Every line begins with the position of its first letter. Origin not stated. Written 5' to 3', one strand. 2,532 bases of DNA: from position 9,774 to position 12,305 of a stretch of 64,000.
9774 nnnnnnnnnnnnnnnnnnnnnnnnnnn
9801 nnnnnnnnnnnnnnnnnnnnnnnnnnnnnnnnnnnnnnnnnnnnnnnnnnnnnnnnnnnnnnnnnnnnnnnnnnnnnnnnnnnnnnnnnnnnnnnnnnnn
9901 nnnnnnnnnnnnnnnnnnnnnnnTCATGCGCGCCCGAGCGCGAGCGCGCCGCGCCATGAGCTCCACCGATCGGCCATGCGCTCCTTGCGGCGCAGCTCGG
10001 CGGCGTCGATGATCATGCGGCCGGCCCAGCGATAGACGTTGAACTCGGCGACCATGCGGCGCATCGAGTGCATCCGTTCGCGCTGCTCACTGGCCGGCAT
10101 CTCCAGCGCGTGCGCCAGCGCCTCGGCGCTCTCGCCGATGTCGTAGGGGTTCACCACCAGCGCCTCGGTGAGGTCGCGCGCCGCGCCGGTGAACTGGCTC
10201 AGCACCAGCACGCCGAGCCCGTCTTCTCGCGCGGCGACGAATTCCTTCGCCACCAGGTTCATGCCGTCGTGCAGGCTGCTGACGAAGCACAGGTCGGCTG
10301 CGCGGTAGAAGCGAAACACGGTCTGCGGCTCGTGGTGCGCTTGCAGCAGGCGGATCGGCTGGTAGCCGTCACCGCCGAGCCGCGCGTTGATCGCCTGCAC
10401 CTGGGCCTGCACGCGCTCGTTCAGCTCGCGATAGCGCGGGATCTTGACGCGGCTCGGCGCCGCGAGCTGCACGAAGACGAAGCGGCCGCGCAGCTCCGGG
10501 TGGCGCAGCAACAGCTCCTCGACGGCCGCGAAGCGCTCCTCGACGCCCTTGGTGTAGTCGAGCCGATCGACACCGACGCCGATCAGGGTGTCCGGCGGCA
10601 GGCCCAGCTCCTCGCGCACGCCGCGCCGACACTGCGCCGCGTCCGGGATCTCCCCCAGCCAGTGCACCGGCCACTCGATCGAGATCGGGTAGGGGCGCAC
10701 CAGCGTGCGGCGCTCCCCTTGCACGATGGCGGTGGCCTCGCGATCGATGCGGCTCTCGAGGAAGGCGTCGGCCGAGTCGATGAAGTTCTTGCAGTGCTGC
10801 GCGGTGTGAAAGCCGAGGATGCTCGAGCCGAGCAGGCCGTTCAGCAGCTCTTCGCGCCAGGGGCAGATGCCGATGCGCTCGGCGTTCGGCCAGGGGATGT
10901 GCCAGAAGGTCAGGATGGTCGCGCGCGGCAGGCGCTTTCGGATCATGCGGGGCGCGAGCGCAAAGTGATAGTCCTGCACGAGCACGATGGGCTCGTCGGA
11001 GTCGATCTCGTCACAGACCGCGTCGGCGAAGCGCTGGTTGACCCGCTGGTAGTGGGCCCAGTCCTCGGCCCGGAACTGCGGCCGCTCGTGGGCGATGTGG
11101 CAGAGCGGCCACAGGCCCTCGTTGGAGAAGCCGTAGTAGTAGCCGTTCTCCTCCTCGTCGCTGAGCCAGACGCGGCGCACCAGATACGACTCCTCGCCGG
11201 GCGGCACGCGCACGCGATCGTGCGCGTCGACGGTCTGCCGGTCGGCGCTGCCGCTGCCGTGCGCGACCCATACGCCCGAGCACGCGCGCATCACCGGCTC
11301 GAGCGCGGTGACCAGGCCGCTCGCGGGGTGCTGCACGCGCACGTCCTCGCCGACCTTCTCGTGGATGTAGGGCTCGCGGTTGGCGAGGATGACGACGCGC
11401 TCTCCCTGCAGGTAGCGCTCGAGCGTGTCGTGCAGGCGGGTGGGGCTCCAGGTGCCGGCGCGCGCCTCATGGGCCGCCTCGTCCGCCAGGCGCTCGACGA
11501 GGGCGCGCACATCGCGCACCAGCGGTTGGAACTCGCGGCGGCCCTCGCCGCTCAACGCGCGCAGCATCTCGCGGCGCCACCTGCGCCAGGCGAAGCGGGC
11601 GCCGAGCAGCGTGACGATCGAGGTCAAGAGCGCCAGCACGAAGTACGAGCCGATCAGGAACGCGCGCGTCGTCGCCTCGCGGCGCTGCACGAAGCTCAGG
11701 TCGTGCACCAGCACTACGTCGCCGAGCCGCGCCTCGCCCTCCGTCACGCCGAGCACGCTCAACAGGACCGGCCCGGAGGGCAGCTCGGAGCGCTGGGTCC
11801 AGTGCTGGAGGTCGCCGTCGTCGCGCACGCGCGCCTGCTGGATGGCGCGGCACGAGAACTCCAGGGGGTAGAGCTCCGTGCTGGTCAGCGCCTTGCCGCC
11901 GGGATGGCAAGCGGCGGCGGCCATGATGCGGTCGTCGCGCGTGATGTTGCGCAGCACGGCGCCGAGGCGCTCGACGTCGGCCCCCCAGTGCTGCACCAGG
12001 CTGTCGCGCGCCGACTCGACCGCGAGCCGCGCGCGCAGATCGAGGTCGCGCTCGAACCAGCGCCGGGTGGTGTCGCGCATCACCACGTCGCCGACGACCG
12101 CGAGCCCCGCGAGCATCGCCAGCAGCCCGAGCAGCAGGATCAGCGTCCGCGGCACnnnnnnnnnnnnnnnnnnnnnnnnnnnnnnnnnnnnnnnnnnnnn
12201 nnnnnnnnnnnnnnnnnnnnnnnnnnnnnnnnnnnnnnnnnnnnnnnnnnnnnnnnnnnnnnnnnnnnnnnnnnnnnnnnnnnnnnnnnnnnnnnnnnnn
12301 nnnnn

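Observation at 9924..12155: Membrane-anchored OtsA: trehalose-6-phosphate synthase fused to an N-terminal two-TM 'sensor-like' module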

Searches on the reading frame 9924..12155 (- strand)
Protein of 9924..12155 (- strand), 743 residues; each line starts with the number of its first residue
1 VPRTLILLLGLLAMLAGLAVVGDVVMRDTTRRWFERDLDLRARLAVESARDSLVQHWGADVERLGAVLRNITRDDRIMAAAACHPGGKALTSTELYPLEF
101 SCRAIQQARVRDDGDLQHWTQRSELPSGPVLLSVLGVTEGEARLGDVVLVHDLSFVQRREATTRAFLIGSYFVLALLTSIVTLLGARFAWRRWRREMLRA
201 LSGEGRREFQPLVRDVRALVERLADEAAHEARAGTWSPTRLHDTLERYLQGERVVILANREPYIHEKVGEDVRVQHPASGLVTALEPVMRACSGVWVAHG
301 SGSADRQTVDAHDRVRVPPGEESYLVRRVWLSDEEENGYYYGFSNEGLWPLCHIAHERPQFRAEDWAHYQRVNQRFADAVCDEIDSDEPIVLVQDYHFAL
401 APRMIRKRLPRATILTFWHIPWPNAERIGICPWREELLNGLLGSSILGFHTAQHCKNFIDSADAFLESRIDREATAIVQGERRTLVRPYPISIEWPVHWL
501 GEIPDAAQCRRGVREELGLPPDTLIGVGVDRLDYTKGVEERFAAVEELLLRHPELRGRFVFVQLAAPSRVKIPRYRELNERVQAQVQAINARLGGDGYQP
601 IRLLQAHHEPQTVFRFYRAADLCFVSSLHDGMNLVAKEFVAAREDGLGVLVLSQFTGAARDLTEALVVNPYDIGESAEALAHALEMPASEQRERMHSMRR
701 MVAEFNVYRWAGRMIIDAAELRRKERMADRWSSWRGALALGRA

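Call 3: search_protein_families(library=pfam, proteins=[window:9924-12155:-], max_evalue=0.01)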
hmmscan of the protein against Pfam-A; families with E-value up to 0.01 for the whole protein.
window:9924-12155:- (743 aa): 1 family
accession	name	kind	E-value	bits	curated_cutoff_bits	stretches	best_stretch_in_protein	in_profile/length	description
PF00982.27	Glyco_transf_20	-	9.3e-115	384.5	32.5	1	253-717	2-470/473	Glycosyltransferase family 20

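Call 4: search_protein_families(library=ncbifam, proteins=[window:9924-12155:-], max_evalue=0.01)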
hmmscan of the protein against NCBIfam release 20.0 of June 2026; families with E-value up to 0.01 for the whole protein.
window:9924-12155:- (743 aa): 5 families
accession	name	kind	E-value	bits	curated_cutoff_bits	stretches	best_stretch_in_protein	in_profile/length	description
NF011071.0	PRK14501.1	equivalog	9.2e-139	463.9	634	1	252-725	2-468/729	bifunctional alpha,alpha-trehalose-phosphate synthase (UDP-forming)/trehalose-phosphatase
TIGR02400.1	trehalose_OtsA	equivalog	9.8e-124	413.5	564.85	1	253-715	1-451/456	alpha,alpha-trehalose-phosphate synthase (UDP-forming)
TIGR02398.1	gluc_glyc_Psyn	equivalog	8.3e-85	285.2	569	1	260-719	4-481/487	glucosylglycerol-phosphate synthase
NF007513.0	PRK10117.1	equivalog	4.8e-74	250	759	1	275-727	18-460/474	alpha,alpha-trehalose-phosphate synthase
TIGR03449.1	mycothiol_MshA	equivalog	3e-06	26.4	462.5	1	510-698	207-379/406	D-inositol-3-phosphate glycosyltransferase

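Call 18: find_homologous_proteins(query=window:9927-12155:-, max_evalue=1e-100)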
Query window:9927-12155:- (743 aa): 7983 proteins with E <= 1e-100 among 8000 candidates; the best 120 are listed.
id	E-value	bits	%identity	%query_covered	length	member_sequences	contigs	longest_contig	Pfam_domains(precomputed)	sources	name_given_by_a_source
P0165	0.0e+0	1691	100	100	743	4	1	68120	PF00982.28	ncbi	-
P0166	0.0e+0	1359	80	100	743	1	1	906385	PF00982.28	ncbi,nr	ncbi:MAG: trehalose-6-phosphate synthase [Deltaproteobacteria bacterium]|nr:trehalose-6-phosphate sy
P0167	0.0e+0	1335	80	97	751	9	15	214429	PF00982.28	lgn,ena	-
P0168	0.0e+0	1183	71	96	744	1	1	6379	PF00982.28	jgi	jgi:trehalose 6-phosphate synthase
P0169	0.0e+0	1175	70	98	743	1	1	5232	PF00982.28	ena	-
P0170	0.0e+0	1169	69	99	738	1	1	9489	PF00982.28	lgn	-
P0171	0.0e+0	1164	70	99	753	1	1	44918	PF00982.28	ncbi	-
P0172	0.0e+0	1161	70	99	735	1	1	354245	PF00982.28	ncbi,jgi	-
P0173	0.0e+0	1159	68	99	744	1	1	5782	PF00982.28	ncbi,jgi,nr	ncbi:MAG TPA: trehalose-6-phosphate synthase [Polyangiaceae bacterium]|nr:trehalose-6-phosphate synt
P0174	0.0e+0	1159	68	99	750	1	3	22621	PF00982.28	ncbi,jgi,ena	-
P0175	0.0e+0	1158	68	99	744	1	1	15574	PF00982.28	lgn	-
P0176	0.0e+0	1157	68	97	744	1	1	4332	PF00982.28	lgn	-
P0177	0.0e+0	1157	71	95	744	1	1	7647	PF00982.28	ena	-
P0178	0.0e+0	1157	69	96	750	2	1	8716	PF00982.28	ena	-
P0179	0.0e+0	1156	70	96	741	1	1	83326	PF00982.28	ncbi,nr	ncbi:MAG: trehalose-6-phosphate synthase [Archangium sp.]|nr:trehalose-6-phosphate synthase [Archang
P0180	0.0e+0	1156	69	99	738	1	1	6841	PF00982.28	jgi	jgi:trehalose 6-phosphate synthase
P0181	0.0e+0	1155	69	98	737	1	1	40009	PF00982.28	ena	-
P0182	0.0e+0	1155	69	98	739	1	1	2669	PF00982.28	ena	-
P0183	0.0e+0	1155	69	98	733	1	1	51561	PF00982.28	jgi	-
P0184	0.0e+0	1155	69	96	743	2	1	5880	PF00982.28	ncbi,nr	ncbi:MAG: trehalose-6-phosphate synthase [Polyangiaceae bacterium]|nr:trehalose-6-phosphate synthase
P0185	0.0e+0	1154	69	99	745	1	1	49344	PF00982.28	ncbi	-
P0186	0.0e+0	1154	70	100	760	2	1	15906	PF00982.28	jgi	jgi:trehalose 6-phosphate synthase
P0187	0.0e+0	1154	70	98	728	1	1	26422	PF00982.28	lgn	-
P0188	0.0e+0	1153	70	98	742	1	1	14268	PF00982.28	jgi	jgi:trehalose 6-phosphate synthase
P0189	0.0e+0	1153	69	99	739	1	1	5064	PF00982.28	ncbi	-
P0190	0.0e+0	1153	69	100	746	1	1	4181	PF00982.28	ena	-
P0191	0.0e+0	1153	70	98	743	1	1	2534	PF00982.28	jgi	jgi:trehalose 6-phosphate synthase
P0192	0.0e+0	1152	68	99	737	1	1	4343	PF00982.28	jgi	jgi:trehalose 6-phosphate synthase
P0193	0.0e+0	1152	70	96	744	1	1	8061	PF00982.28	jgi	jgi:trehalose 6-phosphate synthase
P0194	0.0e+0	1152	69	99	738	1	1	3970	PF00982.28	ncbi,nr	ncbi:MAG TPA: trehalose-6-phosphate synthase [Kofleriaceae bacterium]|nr:trehalose-6-phosphate synth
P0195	0.0e+0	1152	69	98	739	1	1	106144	PF00982.28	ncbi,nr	ncbi:MAG: trehalose-6-phosphate synthase [Myxococcales bacterium]|nr:trehalose-6-phosphate synthase 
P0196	0.0e+0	1151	68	99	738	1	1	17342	PF00982.28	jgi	-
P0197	0.0e+0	1150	70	96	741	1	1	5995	PF00982.28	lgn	-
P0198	0.0e+0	1150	69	98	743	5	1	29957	PF00982.28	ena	-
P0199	0.0e+0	1149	70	95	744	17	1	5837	PF00982.28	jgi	jgi:trehalose 6-phosphate synthase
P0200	0.0e+0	1149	70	95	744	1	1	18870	PF00982.28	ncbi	ncbi:MAG: trehalose-6-phosphate synthase [Pseudomonadota bacterium]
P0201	0.0e+0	1149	70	99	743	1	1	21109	PF00982.28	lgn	-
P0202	0.0e+0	1149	69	96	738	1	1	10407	PF00982.28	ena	-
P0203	0.0e+0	1149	69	98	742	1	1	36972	PF00982.28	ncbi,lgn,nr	ncbi:MAG: trehalose-6-phosphate synthase [Myxococcales bacterium]|nr:trehalose-6-phosphate synthase 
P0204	0.0e+0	1147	69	96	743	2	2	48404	PF00982.28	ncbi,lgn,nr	ncbi:MAG: trehalose-6-phosphate synthase [Polyangiaceae bacterium]|nr:trehalose-6-phosphate synthase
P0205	0.0e+0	1147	69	98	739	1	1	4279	PF00982.28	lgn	-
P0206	0.0e+0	1147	68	99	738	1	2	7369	PF00982.28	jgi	jgi:trehalose 6-phosphate synthase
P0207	0.0e+0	1147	69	98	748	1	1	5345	PF00982.28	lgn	-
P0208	0.0e+0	1147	69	98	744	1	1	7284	PF00982.28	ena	-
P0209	0.0e+0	1147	69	95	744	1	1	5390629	PF00982.28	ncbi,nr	ncbi:MAG: trehalose-6-phosphate synthase [Polyangiaceae bacterium]|nr:trehalose-6-phosphate synthase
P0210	0.0e+0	1146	69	96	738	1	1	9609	PF00982.28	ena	-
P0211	0.0e+0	1146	69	98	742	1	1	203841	PF00982.28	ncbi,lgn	-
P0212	0.0e+0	1146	68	99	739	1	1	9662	PF00982.28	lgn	-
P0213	0.0e+0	1146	69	96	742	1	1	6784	PF00982.28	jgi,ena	-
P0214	0.0e+0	1146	69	98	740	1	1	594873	PF00982.28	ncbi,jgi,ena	-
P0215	0.0e+0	1146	69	96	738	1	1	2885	PF00982.28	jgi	-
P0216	0.0e+0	1145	69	97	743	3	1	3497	PF00982.28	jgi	jgi:trehalose 6-phosphate synthase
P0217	0.0e+0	1144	70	95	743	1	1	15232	PF00982.28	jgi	jgi:trehalose 6-phosphate synthase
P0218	0.0e+0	1144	70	96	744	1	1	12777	PF00982.28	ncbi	-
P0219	0.0e+0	1144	69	96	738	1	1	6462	PF00982.28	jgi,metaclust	metaclust:\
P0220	0.0e+0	1144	69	96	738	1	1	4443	PF00982.28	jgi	-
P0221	0.0e+0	1143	69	96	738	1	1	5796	PF00982.28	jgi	-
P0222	0.0e+0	1143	68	98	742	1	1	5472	PF00982.28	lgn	-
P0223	0.0e+0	1143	68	99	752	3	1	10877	PF00982.28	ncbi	-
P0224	0.0e+0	1142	70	95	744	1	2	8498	PF00982.28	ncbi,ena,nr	ncbi:MAG TPA: trehalose-6-phosphate synthase [Kofleriaceae bacterium]|nr:trehalose-6-phosphate synth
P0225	0.0e+0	1142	68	100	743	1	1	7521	PF00982.28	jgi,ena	-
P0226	0.0e+0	1142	69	97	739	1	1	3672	PF00982.28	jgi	jgi:trehalose 6-phosphate synthase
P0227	0.0e+0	1141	69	98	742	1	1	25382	PF00982.28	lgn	-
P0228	0.0e+0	1140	68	99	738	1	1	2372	PF00982.28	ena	-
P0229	0.0e+0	1140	69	95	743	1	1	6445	PF00982.28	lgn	-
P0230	0.0e+0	1139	68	98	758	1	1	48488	PF00982.28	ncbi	-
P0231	0.0e+0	1138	68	96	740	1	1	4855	PF00982.28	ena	-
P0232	0.0e+0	1137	69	95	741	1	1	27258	PF00982.28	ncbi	-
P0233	0.0e+0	1137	68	98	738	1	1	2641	PF00982.28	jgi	jgi:trehalose 6-phosphate synthase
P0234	0.0e+0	1137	70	95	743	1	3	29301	PF00982.28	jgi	jgi:trehalose 6-phosphate synthase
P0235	0.0e+0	1137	68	98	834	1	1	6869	PF00982.28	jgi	jgi:trehalose 6-phosphate synthase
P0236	0.0e+0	1137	69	95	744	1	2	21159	PF00982.28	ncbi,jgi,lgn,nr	ncbi:MAG: trehalose-6-phosphate synthase [Myxococcaceae bacterium]|nr:MAG: trehalose-6-phosphate syn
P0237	0.0e+0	1136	68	96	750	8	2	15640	PF00982.28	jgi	-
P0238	0.0e+0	1136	68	96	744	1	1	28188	PF00982.28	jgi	jgi:trehalose 6-phosphate synthase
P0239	0.0e+0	1136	68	97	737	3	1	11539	PF00982.28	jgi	jgi:trehalose 6-phosphate synthase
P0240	0.0e+0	1136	68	96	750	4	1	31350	PF00982.28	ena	-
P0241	0.0e+0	1136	68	100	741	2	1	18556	PF00982.28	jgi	jgi:trehalose 6-phosphate synthase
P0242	0.0e+0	1136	67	99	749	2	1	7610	PF00982.28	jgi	jgi:trehalose 6-phosphate synthase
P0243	0.0e+0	1136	69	97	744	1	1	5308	PF00982.28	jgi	jgi:trehalose 6-phosphate synthase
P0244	0.0e+0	1136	69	98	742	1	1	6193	PF00982.28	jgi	jgi:trehalose 6-phosphate synthase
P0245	0.0e+0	1135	70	96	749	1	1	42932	PF00982.28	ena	-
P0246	0.0e+0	1135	69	97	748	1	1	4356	PF00982.28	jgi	jgi:trehalose 6-phosphate synthase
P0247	0.0e+0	1135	69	95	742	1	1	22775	PF00982.28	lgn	-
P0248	0.0e+0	1135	69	95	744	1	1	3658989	PF00982.28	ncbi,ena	-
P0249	0.0e+0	1135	68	98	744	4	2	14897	PF00982.28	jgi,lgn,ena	-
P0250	0.0e+0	1135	68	96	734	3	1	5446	PF00982.28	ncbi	-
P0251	0.0e+0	1135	68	96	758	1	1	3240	PF00982.28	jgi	jgi:trehalose 6-phosphate synthase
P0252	0.0e+0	1134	68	97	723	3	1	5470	PF00982.28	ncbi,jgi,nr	ncbi:MAG: Alpha,alpha-trehalose-phosphate synthase (UDP-forming) [Deltaproteobacteria bacterium]|nr:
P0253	0.0e+0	1134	70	94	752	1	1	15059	PF00982.28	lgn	-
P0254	0.0e+0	1134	67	99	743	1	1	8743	PF00982.28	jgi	jgi:trehalose 6-phosphate synthase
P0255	0.0e+0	1133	68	96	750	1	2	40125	PF00982.28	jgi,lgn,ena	-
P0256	0.0e+0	1133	69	96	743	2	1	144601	PF00982.28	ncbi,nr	ncbi:MAG: trehalose-6-phosphate synthase [Myxococcaceae bacterium]|nr:trehalose-6-phosphate synthase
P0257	0.0e+0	1133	68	98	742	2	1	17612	PF00982.28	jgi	-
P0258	0.0e+0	1133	68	99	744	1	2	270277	PF00982.28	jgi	-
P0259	0.0e+0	1133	69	95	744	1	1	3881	PF00982.28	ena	-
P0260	0.0e+0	1132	69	98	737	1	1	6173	PF00982.28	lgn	-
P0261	0.0e+0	1132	68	99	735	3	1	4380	PF00982.28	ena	-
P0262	0.0e+0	1132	69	97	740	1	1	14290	PF00982.28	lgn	-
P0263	0.0e+0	1132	68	96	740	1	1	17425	PF00982.28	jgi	jgi:trehalose 6-phosphate synthase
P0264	0.0e+0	1132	70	96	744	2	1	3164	PF00982.28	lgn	-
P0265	0.0e+0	1132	68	96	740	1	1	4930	PF00982.28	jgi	jgi:trehalose 6-phosphate synthase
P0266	0.0e+0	1131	68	96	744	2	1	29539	PF00982.28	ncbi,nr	ncbi:MAG: trehalose-6-phosphate synthase [Polyangiaceae bacterium]|nr:trehalose-6-phosphate synthase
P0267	0.0e+0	1131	69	95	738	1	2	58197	PF00982.28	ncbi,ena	-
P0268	0.0e+0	1130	69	98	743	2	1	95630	PF00982.28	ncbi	ncbi:MAG: trehalose-6-phosphate synthase [Polyangiales bacterium]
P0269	0.0e+0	1130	69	96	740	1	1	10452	PF00982.28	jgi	jgi:trehalose 6-phosphate synthase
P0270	0.0e+0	1129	69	96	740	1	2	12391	PF00982.28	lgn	-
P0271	0.0e+0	1129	67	96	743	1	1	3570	PF00982.28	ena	-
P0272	0.0e+0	1129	68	99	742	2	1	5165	PF00982.28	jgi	jgi:trehalose 6-phosphate synthase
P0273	0.0e+0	1129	68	99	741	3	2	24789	PF00982.28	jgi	jgi:trehalose 6-phosphate synthase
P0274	0.0e+0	1128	69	96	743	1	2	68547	PF00982.28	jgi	jgi:trehalose 6-phosphate synthase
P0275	0.0e+0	1128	69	95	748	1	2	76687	PF00982.28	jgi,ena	-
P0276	0.0e+0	1128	67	98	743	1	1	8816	PF00982.28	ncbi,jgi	-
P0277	0.0e+0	1127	66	99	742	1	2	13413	PF00982.28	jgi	jgi:trehalose 6-phosphate synthase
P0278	0.0e+0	1127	69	95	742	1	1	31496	PF00982.28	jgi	-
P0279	0.0e+0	1127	68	96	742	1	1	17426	PF00982.28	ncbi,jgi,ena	jgi:trehalose 6-phosphate synthase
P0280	0.0e+0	1127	69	96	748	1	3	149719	PF00982.28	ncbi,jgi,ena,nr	ncbi:MAG TPA: trehalose-6-phosphate synthase [Polyangiaceae bacterium]|jgi:trehalose 6-phosphate syn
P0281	0.0e+0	1127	70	95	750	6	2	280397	PF00982.28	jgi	jgi:trehalose 6-phosphate synthase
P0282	0.0e+0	1127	68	99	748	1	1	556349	PF00982.28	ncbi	ncbi:MAG: trehalose-6-phosphate synthase [Polyangiaceae bacterium]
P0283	0.0e+0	1126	68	99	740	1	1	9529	PF00982.28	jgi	jgi:trehalose 6-phosphate synthase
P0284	0.0e+0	1126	68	98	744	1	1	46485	PF00982.28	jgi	-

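Call 39: predict_structure(alignment_id=A3)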
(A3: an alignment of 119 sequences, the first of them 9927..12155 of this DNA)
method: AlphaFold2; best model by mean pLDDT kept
length: 743 residues; sequences in the alignment: 119
mean_pLDDT: 83.3   pTM: 0.65
mean pLDDT of the five models: 83.3, 81.3, 81.2, 79.1, 76.3
residues with pLDDT >= 90: 286; 70-90: 356; 50-70: 78; < 50: 23
segments of 3 or more residues with pLDDT < 50: 225-231, 492-494, 733-743
pLDDT, mean of each block of 10 residues (from residue 1): 70 79 77 82 88 87 90 86 89 90 90 87 85 89 89 77 76 79 76 70 64 69 48 61 79 86 88 77 76 89 91 91 92 93 90 72 97 97 88 91 94 85 89 95 83 87 89 81 79 57 91 95 93 70 97 96 82 85 94 92 84 93 83 79 92 83 90 96 98 92 72 74 65 45 36
secondary structure, 60 per line:
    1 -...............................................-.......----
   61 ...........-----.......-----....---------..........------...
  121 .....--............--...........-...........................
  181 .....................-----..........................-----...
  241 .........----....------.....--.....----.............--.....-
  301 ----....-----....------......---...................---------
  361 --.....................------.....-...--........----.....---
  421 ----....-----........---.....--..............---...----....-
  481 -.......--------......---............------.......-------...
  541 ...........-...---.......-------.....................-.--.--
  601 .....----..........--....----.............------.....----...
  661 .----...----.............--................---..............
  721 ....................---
elements in order (helices of 4 or more, strands of 3 or more residues): H2-48 H50-56 H61-71 E77-83 E89-92 H102-111 E118-125 E128-139 E142-152 H154-201 H207-232 H238-249 E254-257 E264-268 E271-275 H280-292 E295-299 H305-308 E314-317 E324-329 H333-351 H363-383 E390-394 H401-408 E413-417 H425-428 H434-441 E445-449 H452-465 E469-471 E476-479 E482-488 H497-502 H506-517 E524-530 H538-551 E559-565 H573-593 E601-605 H610-619 E622-625 H630-642 E649-653 H658-661 E666-668 H673-685 H688-703 H707-740
